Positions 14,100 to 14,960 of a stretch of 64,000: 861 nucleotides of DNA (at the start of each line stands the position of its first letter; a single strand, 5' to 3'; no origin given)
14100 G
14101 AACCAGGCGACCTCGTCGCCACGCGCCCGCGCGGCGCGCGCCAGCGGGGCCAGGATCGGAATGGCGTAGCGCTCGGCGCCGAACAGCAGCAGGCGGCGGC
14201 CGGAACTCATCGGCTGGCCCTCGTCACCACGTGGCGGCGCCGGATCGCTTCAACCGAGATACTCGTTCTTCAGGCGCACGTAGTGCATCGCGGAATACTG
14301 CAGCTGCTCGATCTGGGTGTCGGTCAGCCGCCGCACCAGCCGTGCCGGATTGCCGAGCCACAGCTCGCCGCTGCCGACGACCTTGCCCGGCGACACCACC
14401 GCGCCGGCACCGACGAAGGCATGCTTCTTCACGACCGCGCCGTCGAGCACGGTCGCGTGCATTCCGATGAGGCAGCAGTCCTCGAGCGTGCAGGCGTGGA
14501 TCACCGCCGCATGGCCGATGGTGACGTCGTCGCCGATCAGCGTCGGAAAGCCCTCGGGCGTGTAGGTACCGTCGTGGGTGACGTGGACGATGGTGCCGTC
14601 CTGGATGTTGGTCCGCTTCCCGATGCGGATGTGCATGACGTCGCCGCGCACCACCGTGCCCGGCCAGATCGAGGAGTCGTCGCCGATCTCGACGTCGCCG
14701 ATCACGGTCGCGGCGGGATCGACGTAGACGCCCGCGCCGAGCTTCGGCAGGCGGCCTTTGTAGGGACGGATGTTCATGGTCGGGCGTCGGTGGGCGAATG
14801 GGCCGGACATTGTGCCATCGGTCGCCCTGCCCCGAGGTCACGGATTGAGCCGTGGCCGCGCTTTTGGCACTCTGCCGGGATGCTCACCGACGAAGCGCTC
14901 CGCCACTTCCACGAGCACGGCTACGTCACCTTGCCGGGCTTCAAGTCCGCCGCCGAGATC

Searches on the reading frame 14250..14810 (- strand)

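Call 99: search_protein_families(library=pfam, proteins=[window:14250-14810:-], max_evalue=0.00001)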
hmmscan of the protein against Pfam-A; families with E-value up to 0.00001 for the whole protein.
window:14250-14810:- (186 aa): 2 families
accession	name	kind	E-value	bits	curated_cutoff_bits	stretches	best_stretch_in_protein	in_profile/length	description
PF00132.30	Hexapep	-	7.7e-18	63.8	27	1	23-56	3-36/36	Bacterial transferase hexapeptide (six repeats)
PF25084.1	LbH_EIF2B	-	6.8e-07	29.7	54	0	62-147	23-101/105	EIF2B subunit epsilon LbH domain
